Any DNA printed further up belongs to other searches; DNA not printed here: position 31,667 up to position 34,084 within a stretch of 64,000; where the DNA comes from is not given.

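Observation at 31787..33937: Single ORF fusing a soluble inorganic pyrophosphatase to an FBPase-like domain with an altered metal-binding motif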

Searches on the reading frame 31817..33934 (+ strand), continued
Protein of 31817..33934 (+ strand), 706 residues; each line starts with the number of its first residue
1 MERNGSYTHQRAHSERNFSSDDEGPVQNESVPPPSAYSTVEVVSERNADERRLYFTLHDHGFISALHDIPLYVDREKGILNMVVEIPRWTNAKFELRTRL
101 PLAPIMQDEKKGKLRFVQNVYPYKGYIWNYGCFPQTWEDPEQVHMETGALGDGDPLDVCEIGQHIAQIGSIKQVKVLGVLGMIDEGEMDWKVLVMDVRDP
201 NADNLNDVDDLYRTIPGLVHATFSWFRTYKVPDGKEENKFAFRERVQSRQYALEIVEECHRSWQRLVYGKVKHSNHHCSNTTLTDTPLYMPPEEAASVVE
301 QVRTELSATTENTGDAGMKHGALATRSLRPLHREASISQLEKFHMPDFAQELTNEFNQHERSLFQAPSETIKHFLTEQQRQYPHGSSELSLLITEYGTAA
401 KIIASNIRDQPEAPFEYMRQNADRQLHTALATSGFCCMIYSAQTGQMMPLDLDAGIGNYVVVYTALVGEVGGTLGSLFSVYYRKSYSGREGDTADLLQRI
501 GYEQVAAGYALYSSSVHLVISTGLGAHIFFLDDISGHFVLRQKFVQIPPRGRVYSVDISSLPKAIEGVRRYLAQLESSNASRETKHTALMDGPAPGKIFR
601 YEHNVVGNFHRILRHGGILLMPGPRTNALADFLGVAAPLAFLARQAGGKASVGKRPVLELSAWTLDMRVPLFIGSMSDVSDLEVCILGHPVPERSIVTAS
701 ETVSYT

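Call 6: find_homologous_proteins(query=window:31817-33934:+, max_evalue=0.00001)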
Query window:31817-33934:+ (706 aa): 350 proteins with E <= 0.00001 among 8000 candidates; the best 120 are listed.
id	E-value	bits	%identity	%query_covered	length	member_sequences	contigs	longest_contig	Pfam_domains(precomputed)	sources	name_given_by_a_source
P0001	0.0e+0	1631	100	100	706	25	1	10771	PF00316.26,PF18913.6,PF00719.25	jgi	-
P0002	0.0e+0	1322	81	100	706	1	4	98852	PF00316.26,PF18913.6,PF00719.25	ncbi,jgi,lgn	jgi:inorganic pyrophosphatase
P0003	0.0e+0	1050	67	99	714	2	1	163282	PF00316.26,PF18913.6,PF00719.25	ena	-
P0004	3.9e-238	810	56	94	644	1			PF00316.26,PF18913.6,PF00719.25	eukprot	eukprot:jgi/Galph1/2848/GphlegSOOS_G1507.1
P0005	2.1e-235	801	54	94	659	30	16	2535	PF00316.26,PF18913.6,PF00719.25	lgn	-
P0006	9.2e-235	799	55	94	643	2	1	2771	PF00316.26,PF18913.6,PF00719.25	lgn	-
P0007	1.1e-234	799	54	95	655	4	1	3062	PF00316.26,PF18913.6,PF00719.25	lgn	-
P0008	1.2e-234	799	55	95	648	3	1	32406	PF00316.26,PF18913.6,PF00719.25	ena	-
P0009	1.9e-234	798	55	94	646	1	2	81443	PF00316.26,PF18913.6,PF00719.25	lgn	-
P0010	3.3e-234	797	54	94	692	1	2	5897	PF00316.26,PF18913.6,PF00719.25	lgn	-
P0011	1.1e-233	796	56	92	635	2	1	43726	PF00316.26,PF18913.6,PF00719.25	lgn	-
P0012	2.4e-233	795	54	95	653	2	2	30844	PF00316.26,PF18913.6,PF00719.25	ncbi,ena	-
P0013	4.4e-233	794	54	94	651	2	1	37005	PF00316.26,PF18913.6,PF00719.25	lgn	-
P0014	5.0e-233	794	55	95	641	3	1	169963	PF00316.26,PF18913.6,PF00719.25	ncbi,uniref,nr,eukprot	ncbi:inorganic pyrophosphatase [Galdieria sulphuraria]|uniref:inorganic diphosphatase n=1 Tax=Galdie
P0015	7.5e-233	793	55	95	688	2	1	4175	PF00316.26,PF18913.6,PF00719.25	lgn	-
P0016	2.1e-232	792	54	94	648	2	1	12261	PF00316.26,PF18913.6,PF00719.25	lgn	-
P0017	3.3e-232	791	54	93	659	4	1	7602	PF00316.26,PF18913.6,PF00719.25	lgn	-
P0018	3.6e-232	791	54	96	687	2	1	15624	PF00316.26,PF18913.6,PF00719.25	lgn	-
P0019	3.7e-232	791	54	96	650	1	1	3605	PF00316.26,PF18913.6,PF00719.25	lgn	-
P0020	4.5e-232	790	54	94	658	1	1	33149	PF00316.26,PF18913.6,PF00719.25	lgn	-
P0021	5.4e-232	790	54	96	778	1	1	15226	PF00316.26,PF18913.6,PF00719.25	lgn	-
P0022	2.2e-231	788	54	95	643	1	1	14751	PF00316.26,PF18913.6,PF00719.25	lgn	-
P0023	3.1e-231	788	54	94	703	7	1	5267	PF00316.26,PF18913.6,PF00719.25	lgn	-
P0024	6.6e-231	787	53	95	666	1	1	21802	PF00316.26,PF18913.6,PF00719.25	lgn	-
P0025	8.8e-231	786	54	95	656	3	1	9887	PF00316.26,PF18913.6,PF00719.25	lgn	-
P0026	1.2e-230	786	54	94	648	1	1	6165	PF00316.26,PF18913.6,PF00719.25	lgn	-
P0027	2.7e-228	778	53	96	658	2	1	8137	PF00316.26,PF18913.6,PF00719.25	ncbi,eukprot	ncbi:unnamed protein product [Agarophyton chilense]|eukprot:gb/GEZJ01001565.1/.p1 GENE.gb/GEZJ010015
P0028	4.4e-228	777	52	99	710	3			PF00316.26,PF18913.6,PF00719.25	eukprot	eukprot:CAMPEP_0184696008 /NCGR_PEP_ID=MMETSP0313-20130426/3443_1 /TAXON_ID=2792 /ORGANISM="Porphyri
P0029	9.6e-228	776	54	95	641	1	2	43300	PF00316.26,PF18913.6,PF00719.25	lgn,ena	-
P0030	1.2e-227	776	55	93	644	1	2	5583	PF00316.26,PF18913.6,PF00719.25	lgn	-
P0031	1.2e-226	773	56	93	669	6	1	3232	PF00316.26,PF18913.6,PF00719.25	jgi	jgi:inorganic pyrophosphatase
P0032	1.3e-226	772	53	94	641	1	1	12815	PF00316.26,PF18913.6,PF00719.25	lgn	-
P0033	8.1e-226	770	53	93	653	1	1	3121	PF00316.26,PF18913.6,PF00719.25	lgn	-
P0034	1.9e-224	765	53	95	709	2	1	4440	PF00316.26,PF18913.6,PF00719.25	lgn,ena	-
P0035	1.4e-220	752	51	95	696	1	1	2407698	PF00316.26,PF18913.6,PF00719.25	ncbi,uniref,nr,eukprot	ncbi:Inorganic pyrophosphatase [Porphyridium purpureum]|uniref:inorganic diphosphatase n=1 Tax=Porph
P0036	6.4e-215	734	53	90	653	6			PF00316.26,PF18913.6,PF00719.25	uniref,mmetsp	uniref:inorganic diphosphatase n=1 Tax=Rhodosorus marinus TaxID=101924 RepID=A0A7S2ZCP5_9RHOD|mmetsp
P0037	1.8e-211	722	52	94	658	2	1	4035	PF00316.26,PF18913.6,PF00719.25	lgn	-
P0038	5.2e-210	718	52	92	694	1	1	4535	PF00316.26,PF18913.6,PF00719.25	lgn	-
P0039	1.4e-209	716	51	94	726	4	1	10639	PF00316.26,PF18913.6,PF00719.25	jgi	jgi:inorganic pyrophosphatase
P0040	9.4e-209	713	51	94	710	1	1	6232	PF00316.26,PF18913.6,PF00719.25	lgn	-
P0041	2.1e-208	712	53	92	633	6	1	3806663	PF00316.26,PF18913.6,PF00719.25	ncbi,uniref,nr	ncbi:hypothetical protein NDN08_005895 [Rhodosorus marinus]|uniref:inorganic diphosphatase n=1 Tax=R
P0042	5.9e-207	707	82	56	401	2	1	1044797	PF00316.26,PF18913.6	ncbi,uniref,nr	ncbi:inorganic pyrophosphatase [Cyanidiococcus yangmingshanensis]|uniref:fructose-bisphosphatase n=1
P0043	2.2e-188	646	48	97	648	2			PF00316.26,PF18913.6,PF00719.25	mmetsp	mmetsp:Transcript_7741/g.13284 ORF Transcript_7741/g.13284 Transcript_7741/m.13284 type:complete len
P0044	7.0e-184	631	56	73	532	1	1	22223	PF00316.26,PF00719.25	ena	-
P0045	2.3e-183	629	51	83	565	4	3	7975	PF00316.26,PF18913.6,PF00719.25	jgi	jgi:fructose-1,6-bisphosphatase/inorganic pyrophosphatase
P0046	4.4e-179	615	47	90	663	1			PF00316.26,PF18913.6,PF00719.25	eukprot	eukprot:tig00000944_g5952.t1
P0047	6.1e-167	575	54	74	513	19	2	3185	PF00316.26,PF18913.6,PF00719.25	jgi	-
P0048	1.6e-164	567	50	79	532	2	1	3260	PF00316.26,PF18913.6,PF00719.25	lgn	-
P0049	2.4e-163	563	51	35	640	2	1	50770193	PF00719.25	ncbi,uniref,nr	ncbi:uncharacterized protein LOC100215086 [Hydra vulgaris]|uniref:uncharacterized protein LOC1002150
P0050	3.1e-153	530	51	73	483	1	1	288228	PF00316.26,PF18913.6,PF00719.25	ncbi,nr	ncbi:inorganic pyrophosphatase fused with fructose-1 6-bisphosphatase [Gracilaria domingensis]|nr:in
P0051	2.9e-143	497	63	51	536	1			PF00316.26,PF00719.25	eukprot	eukprot:ctg_1163.g417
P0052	3.8e-127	444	52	31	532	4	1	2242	PF00719.25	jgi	jgi:inorganic pyrophosphatase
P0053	6.4e-127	443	54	29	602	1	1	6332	PF00719.25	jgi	jgi:inorganic pyrophosphatase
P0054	3.2e-120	421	48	29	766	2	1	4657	PF00719.25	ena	-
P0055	5.0e-113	397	39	43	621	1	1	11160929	PF00719.25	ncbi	ncbi:hypothetical protein WDU94_000369 [Cyamophila willieti]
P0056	1.1e-96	343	40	53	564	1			PF00316.26,PF18913.6,PF00719.25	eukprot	eukprot:TRINITY_DN8397_c0_g1::TRINITY_DN8397_c0_g1_i1::g.29085::m.29085 TRINITY_DN8397_c0_g1::TRINIT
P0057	3.7e-91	325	52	40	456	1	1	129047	PF00719.25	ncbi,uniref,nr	ncbi:inorganic pyrophosphatase [Fusarium heterosporum]|uniref:Inorganic pyrophosphatase n=1 Tax=Fusa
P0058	5.1e-91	324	51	41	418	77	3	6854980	PF00719.25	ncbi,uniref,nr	ncbi:inorganic pyrophosphatase [Fusarium oxysporum f. sp. lycopersici 4287]|uniref:Inorganic pyropho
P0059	1.1e-90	323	54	37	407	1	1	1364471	PF00719.25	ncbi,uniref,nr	ncbi:putative inorganic pyrophosphatase [Echria macrotheca]|uniref:Inorganic pyrophosphatase n=1 Tax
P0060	9.9e-90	320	53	36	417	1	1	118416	PF00719.25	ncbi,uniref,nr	ncbi:Inorganic pyrophosphatase [Tolypocladium capitatum]|uniref:Inorganic pyrophosphatase n=1 Tax=To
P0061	1.1e-89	320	54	37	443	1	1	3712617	PF00719.25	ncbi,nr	ncbi:inorganic pyrophosphatase [Xylariaceae sp. AK1471]|nr:inorganic pyrophosphatase [Xylariaceae sp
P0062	1.2e-89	320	52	40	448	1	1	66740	PF00719.25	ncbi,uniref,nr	ncbi:hypothetical protein FSARC_4661 [Fusarium sarcochroum]|uniref:Inorganic pyrophosphatase n=1 Tax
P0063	1.3e-89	320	55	36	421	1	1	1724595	PF00719.25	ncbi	ncbi:inorganic pyrophosphatase [Trichoderma chlorosporum]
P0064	2.8e-89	318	54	37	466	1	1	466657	PF00719.25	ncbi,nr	ncbi:inorganic pyrophosphatase [Poronia punctata]|nr:inorganic pyrophosphatase [Poronia punctata]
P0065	4.5e-89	318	51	40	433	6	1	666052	PF00719.25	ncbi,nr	ncbi:pyrophosphatase-domain-containing protein [Colletotrichum somersetense]|nr:pyrophosphatase-doma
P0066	4.6e-89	318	52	37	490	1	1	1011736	PF00719.25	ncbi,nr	ncbi:inorganic pyrophosphatase [Nemania sp. FL0916]|nr:inorganic pyrophosphatase [Nemania sp. FL0916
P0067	4.8e-89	318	54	37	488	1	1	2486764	PF00719.25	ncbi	ncbi:inorganic pyrophosphatase [Trichoderma longibrachiatum]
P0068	6.1e-89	317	54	37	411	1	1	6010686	PF00719.25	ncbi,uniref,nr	ncbi:hypothetical protein N3K66_001389 [Trichothecium roseum]|uniref:Uncharacterized protein n=1 Tax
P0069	6.1e-89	317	54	37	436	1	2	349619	PF00719.25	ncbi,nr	ncbi:inorganic pyrophosphatase [Xylaria longipes]|nr:inorganic pyrophosphatase [Xylaria longipes] RY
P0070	6.8e-89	317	54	36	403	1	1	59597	PF00719.25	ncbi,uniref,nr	ncbi:Inorganic pyrophosphatase [Fusarium albosuccineum]|uniref:Inorganic pyrophosphatase n=1 Tax=Fus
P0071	6.8e-89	317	51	40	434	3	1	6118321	PF00719.25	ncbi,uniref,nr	ncbi:Putative inorganic pyrophosphatase [Colletotrichum destructivum]|uniref:Inorganic pyrophosphata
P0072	8.2e-89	317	53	37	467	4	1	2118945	PF00719.25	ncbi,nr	ncbi:inorganic pyrophosphatase [Xylaria sp. FL0064]|nr:inorganic pyrophosphatase [Xylaria sp. FL0064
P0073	9.4e-89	317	50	42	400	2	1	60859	PF00719.25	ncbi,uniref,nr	ncbi:inorganic pyrophosphatase [Aspergillus caelatus]|uniref:Inorganic pyrophosphatase n=1 Tax=Asper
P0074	9.5e-89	317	51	40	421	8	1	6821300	PF00719.25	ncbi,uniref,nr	ncbi:Inorganic diphosphatase [Fusarium falciforme]|uniref:Inorganic diphosphatase n=1 Tax=Fusarium f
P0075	9.6e-89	317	52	37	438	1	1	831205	PF00719.25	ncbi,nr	ncbi:inorganic pyrophosphatase [Xylariaceae sp. FL0594]|nr:inorganic pyrophosphatase [Xylariaceae sp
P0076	1.2e-88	316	51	40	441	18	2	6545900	PF00719.25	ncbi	ncbi:hypothetical protein CaCOL14_002752 [Colletotrichum acutatum]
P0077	1.3e-88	316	54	36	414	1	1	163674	PF00719.25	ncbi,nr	ncbi:hypothetical protein CP533_4789 [Ophiocordyceps camponoti-saundersi (nom. inval.)]|nr:hypotheti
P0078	1.3e-88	316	53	37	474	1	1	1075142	PF00719.25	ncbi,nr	ncbi:inorganic pyrophosphatase [Nemania abortiva]|nr:inorganic pyrophosphatase [Nemania abortiva]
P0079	1.5e-88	316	52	36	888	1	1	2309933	PF13805.12,PF00719.25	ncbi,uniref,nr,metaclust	ncbi:Inorganic pyrophosphatase [Tolypocladium ophioglossoides CBS 100239]|uniref:Inorganic pyrophosp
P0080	1.9e-88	316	53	37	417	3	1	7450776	PF00719.25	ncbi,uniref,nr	ncbi:hypothetical protein LMH87_005155 [Akanthomyces muscarius]|uniref:Inorganic pyrophosphatase n=1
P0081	1.9e-88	316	54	37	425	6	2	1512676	PF00719.25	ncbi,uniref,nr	ncbi:inorganic pyrophosphatase [Colletotrichum kahawae]|uniref:Inorganic pyrophosphatase n=1 Tax=Col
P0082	2.2e-88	316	48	42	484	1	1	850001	PF00719.25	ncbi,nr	ncbi:inorganic pyrophosphatase [Nemania sp. FL0031]|nr:inorganic pyrophosphatase [Nemania sp. FL0031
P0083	2.3e-88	316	54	35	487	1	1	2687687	PF00719.25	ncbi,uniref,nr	ncbi:hypothetical protein IAQ61_004256 [Plenodomus lingam]|uniref:uncharacterized protein n=1 Tax=Le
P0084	2.9e-88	315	49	41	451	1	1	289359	PF00719.25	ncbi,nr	ncbi:inorganic pyrophosphatase [Xylaria telfairii]|nr:inorganic pyrophosphatase [Xylaria telfairii]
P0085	3.0e-88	315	56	34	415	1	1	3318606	PF00719.25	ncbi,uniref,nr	ncbi:pyrophosphatase-domain-containing protein [Xylona heveae TC161]|uniref:Inorganic pyrophosphatas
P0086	3.5e-88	315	53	36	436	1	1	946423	PF00719.25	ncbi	ncbi:inorganic pyrophosphatase [Trichoderma ceciliae]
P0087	3.7e-88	315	52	37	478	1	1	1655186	PF00719.25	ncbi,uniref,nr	ncbi:inorganic pyrophosphatase [Xylaria bambusicola]|uniref:inorganic pyrophosphatase n=1 Tax=Xylari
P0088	4.0e-88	315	54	36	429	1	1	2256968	PF00719.25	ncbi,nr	ncbi:hypothetical protein Trihar35433_6141 [Trichoderma harzianum]|nr:hypothetical protein Trihar354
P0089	4.6e-88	314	55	35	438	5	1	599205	PF00719.25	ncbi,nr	ncbi:inorganic pyrophosphatase [Xylaria cubensis]|nr:inorganic pyrophosphatase [Xylaria cubensis]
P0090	5.1e-88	314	53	36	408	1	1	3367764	PF00719.25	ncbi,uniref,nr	ncbi:inorganic pyrophosphatase [Thelonectria olida]|uniref:Inorganic pyrophosphatase n=1 Tax=Thelone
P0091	5.6e-88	314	54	36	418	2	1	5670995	PF00719.25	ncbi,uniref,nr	ncbi:inorganic pyrophosphatase [Dactylonectria macrodidyma]|uniref:Inorganic pyrophosphatase n=1 Tax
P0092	6.1e-88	314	55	35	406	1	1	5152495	PF00719.25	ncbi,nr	ncbi:Inorganic pyrophosphatase [Trichoderma virens FT-333]|nr:Inorganic pyrophosphatase [Trichoderma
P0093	6.8e-88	314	52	36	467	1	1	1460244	PF00719.25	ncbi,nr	ncbi:inorganic pyrophosphatase [Xylaria digitata]|nr:inorganic pyrophosphatase [Xylaria digitata]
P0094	9.1e-88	314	54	36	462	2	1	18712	PF00719.25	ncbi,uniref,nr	ncbi:hypothetical protein NPX13_g4101 [Xylaria arbuscula]|uniref:Inorganic pyrophosphatase n=1 Tax=X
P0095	9.9e-88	313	55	36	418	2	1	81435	PF00719.25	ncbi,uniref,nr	ncbi:inorganic pyrophosphatase [Colletotrichum sojae]|uniref:Inorganic pyrophosphatase n=1 Tax=Colle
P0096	1.0e-87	313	52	37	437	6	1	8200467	PF00719.25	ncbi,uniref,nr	ncbi:unnamed protein product [Clonostachys solani]|uniref:Inorganic pyrophosphatase n=1 Tax=Clonosta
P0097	1.1e-87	313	52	38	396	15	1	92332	PF00719.25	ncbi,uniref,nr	ncbi:hypothetical protein CNMCM5623_000163 [Aspergillus felis]|uniref:Inorganic pyrophosphatase n=1 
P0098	1.2e-87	313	53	36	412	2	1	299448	PF00719.25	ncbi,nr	ncbi:inorganic pyrophosphatase [Biscogniauxia mediterranea]|nr:inorganic pyrophosphatase [Biscogniau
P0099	1.3e-87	313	53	35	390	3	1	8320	PF00719.25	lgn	-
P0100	1.4e-87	313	50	40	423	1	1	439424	PF00719.25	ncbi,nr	ncbi:inorganic pyrophosphatase [Xylaria palmicola]|nr:inorganic pyrophosphatase [Xylaria palmicola]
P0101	1.4e-87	313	54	35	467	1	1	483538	PF00719.25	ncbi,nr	ncbi:inorganic pyrophosphatase [Nemania sp. NC0429]|nr:inorganic pyrophosphatase [Nemania sp. NC0429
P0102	1.6e-87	313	53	37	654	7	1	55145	PF02809.27,PF13519.13,PF00719.25,PF04056.21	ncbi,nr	ncbi:Inorganic pyrophosphatase [Entomortierella lignicola]|nr:Inorganic pyrophosphatase [Entomortier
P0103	1.6e-87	313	55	34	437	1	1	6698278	PF00719.25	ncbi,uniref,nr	ncbi:Inorganic pyrophosphatase [Gnomoniopsis smithogilvyi]|uniref:Inorganic pyrophosphatase n=1 Tax=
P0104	1.6e-87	313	53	37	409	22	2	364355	PF00719.25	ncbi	ncbi:hypothetical protein MY4038_005295 [Beauveria bassiana]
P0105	1.7e-87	313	50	40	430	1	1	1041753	PF00719.25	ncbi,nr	ncbi:inorganic pyrophosphatase [Hypoxylon sp. FL0543]|nr:inorganic pyrophosphatase [Hypoxylon sp. FL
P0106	1.9e-87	312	50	41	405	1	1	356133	PF00719.25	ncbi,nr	ncbi:inorganic pyrophosphatase [Biscogniauxia sp. FL1348]|nr:inorganic pyrophosphatase [Biscogniauxi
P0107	2.0e-87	312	53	37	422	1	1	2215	PF00719.25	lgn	-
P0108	2.3e-87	312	56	35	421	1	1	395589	PF00719.25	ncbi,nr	ncbi:hypothetical protein CP532_6793 [Ophiocordyceps camponoti-leonardi (nom. inval.)]|nr:hypothetic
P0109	2.5e-87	312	52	36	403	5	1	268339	PF00719.25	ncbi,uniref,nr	ncbi:Inorganic pyrophosphatase [Pseudogymnoascus verrucosus]|uniref:Inorganic pyrophosphatase n=1 Ta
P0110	2.7e-87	312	49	41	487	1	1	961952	PF00719.25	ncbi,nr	ncbi:inorganic pyrophosphatase [Xylariomycetidae sp. FL0641]|nr:inorganic pyrophosphatase [Xylariomy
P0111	3.4e-87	312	51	40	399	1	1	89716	PF00719.25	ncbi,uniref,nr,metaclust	ncbi:Inorganic diphosphatase [Rasamsonia emersonii CBS 393.64]|uniref:Inorganic pyrophosphatase n=1 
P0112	3.5e-87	312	51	38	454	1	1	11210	PF00719.25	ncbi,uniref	ncbi:Inorganic pyrophosphatase [Epichloe bromicola]|uniref:inorganic diphosphatase n=2 Tax=Epichloe 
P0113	3.8e-87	311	53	37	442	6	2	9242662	PF00719.25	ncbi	ncbi:hypothetical protein RB594_002834 [Gaeumannomyces avenae]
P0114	4.0e-87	311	53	35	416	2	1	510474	PF00719.25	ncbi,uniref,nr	ncbi:inorganic pyrophosphatase [Daldinia loculata]|uniref:inorganic pyrophosphatase n=1 Tax=Daldinia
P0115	4.0e-87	311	52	37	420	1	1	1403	PF00719.25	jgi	jgi:inorganic pyrophosphatase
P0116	5.1e-87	311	50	42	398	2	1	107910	PF00719.25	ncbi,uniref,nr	ncbi:inorganic pyrophosphatase [Aspergillus sergii]|uniref:Inorganic pyrophosphatase n=1 Tax=Aspergi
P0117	5.1e-87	311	50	42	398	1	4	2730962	PF00719.25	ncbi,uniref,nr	ncbi:inorganic pyrophosphatase [Aspergillus parasiticus]|uniref:Inorganic pyrophosphatase n=3 Tax=As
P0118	5.3e-87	311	54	35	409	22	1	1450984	PF00719.25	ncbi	ncbi:inorganic pyrophosphatase [Trichoderma barbatum]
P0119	6.2e-87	311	56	35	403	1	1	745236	PF00719.25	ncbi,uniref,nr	ncbi:hypothetical protein HYFRA_00009726 [Hymenoscyphus fraxineus]|uniref:Inorganic pyrophosphatase 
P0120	6.3e-87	311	53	36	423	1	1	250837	PF00719.25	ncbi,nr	ncbi:pyrophosphatase-domain-containing protein [Xylariaceae sp. FL0662B]|nr:pyrophosphatase-domain-c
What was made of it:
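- UniRef names the Cyanidiococcus fragment 'fructose-bisphosphatase' (call 6).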
